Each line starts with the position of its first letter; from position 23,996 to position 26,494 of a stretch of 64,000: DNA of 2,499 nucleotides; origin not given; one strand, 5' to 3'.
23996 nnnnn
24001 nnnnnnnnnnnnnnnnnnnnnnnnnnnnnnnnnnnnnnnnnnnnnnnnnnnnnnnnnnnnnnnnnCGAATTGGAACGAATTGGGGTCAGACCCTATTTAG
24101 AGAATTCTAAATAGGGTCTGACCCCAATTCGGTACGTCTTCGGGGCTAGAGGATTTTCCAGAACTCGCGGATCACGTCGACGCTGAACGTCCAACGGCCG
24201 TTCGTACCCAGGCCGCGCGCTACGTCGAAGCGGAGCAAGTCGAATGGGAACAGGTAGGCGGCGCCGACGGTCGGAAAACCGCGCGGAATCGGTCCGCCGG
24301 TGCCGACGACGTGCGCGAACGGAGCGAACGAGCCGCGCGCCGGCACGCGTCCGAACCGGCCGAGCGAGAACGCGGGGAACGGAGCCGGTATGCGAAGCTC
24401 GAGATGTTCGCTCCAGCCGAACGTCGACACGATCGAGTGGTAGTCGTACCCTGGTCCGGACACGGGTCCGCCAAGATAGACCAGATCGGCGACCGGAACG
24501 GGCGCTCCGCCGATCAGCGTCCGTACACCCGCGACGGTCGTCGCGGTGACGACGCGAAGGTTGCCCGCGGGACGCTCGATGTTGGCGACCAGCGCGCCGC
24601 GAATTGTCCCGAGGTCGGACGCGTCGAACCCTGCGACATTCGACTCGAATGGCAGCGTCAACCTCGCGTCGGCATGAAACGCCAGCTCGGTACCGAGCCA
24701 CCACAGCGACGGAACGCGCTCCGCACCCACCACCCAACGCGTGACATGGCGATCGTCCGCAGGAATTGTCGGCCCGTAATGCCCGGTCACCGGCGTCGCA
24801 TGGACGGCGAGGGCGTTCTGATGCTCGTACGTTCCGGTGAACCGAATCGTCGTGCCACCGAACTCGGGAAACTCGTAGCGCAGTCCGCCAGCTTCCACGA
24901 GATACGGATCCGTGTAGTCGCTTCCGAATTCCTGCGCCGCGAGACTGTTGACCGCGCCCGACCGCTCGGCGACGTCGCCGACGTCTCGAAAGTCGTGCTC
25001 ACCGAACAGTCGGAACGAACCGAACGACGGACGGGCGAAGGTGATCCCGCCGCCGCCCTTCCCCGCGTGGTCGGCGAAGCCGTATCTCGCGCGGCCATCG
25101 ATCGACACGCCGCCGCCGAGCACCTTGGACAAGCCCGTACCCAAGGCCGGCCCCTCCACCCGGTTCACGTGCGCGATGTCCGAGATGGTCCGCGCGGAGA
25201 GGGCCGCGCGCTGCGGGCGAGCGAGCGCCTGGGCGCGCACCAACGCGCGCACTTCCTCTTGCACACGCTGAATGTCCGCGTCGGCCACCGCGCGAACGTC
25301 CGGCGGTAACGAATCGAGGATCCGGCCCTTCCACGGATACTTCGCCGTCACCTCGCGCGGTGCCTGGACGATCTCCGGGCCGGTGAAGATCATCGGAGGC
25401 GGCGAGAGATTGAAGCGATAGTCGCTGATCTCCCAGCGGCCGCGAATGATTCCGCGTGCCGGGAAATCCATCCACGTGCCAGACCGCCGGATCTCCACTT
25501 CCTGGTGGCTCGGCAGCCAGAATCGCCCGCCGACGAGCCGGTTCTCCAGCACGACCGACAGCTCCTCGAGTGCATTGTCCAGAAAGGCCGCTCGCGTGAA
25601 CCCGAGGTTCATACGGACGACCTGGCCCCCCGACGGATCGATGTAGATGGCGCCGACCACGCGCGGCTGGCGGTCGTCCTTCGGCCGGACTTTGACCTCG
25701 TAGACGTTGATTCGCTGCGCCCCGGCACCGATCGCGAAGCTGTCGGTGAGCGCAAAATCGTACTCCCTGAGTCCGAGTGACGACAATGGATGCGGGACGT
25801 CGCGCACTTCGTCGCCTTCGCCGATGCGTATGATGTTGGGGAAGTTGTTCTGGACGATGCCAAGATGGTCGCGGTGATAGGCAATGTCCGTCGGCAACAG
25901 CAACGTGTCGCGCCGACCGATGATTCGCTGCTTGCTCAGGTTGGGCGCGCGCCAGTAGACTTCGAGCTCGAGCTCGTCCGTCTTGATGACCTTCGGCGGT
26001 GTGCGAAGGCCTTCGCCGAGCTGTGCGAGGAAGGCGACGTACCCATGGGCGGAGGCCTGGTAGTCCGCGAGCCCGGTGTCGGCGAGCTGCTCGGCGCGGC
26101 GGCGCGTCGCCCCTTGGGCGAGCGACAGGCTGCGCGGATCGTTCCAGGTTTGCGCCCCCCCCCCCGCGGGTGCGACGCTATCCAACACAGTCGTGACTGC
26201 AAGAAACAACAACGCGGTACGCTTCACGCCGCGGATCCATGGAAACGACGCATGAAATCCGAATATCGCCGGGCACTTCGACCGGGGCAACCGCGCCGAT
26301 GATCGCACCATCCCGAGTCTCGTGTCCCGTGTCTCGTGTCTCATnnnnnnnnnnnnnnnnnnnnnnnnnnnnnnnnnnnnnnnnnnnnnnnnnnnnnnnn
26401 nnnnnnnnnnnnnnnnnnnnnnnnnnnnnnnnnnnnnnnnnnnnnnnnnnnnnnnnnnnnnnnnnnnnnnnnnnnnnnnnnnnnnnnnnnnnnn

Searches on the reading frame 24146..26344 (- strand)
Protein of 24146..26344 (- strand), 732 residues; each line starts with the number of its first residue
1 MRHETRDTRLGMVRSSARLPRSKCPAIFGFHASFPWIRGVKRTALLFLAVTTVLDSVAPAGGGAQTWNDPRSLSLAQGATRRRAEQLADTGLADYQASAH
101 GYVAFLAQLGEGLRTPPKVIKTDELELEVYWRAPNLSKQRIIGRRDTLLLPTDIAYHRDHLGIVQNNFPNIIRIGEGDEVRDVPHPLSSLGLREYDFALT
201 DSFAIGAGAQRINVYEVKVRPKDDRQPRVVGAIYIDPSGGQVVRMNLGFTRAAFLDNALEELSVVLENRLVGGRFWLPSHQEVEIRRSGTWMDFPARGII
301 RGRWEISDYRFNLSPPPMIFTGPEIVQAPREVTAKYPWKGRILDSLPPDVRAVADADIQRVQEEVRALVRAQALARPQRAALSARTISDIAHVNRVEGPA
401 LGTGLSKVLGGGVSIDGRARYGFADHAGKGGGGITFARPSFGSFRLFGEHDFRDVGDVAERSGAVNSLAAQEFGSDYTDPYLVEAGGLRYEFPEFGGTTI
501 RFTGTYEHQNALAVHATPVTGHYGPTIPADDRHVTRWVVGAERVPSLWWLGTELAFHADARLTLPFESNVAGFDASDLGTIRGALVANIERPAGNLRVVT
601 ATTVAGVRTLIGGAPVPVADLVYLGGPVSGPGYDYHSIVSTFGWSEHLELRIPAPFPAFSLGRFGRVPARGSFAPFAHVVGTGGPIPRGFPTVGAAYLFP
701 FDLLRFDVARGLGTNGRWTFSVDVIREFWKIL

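Call 32: search_protein_families(library=pfam, proteins=[window:24146-26344:-], max_evalue=1)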
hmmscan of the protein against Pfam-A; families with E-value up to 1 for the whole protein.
window:24146-26344:- (732 aa): 1 family
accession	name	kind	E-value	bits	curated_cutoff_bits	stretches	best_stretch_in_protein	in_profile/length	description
PF18939.6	DUF5686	-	5.8e-11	42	39.2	2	119-287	58-216/669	Family of unknown function (DUF5686)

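Call 33: search_protein_families(library=ncbifam, proteins=[window:24146-26344:-], max_evalue=1)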
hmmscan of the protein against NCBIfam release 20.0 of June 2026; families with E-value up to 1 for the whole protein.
window:24146-26344:- (732 aa): 1 family
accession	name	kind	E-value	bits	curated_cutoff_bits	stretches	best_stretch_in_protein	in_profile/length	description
NF008363.0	PRK11154.1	equivalog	0.2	9.7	869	1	330-409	44-121/708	fatty acid oxidation complex subunit alpha FadJ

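Call 60: search_solved_structures(query=window:24146-26344:-, max_evalue=1)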
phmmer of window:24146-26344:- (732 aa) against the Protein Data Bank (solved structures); distinct sequences matched with E-value up to 1: 0.

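Call 74: search_protein_families(library=padloc, proteins=[window:24146-26344:-], max_evalue=0.001)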
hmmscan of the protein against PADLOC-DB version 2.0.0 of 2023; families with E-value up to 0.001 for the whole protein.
window:24146-26344:- (732 aa): 0 families
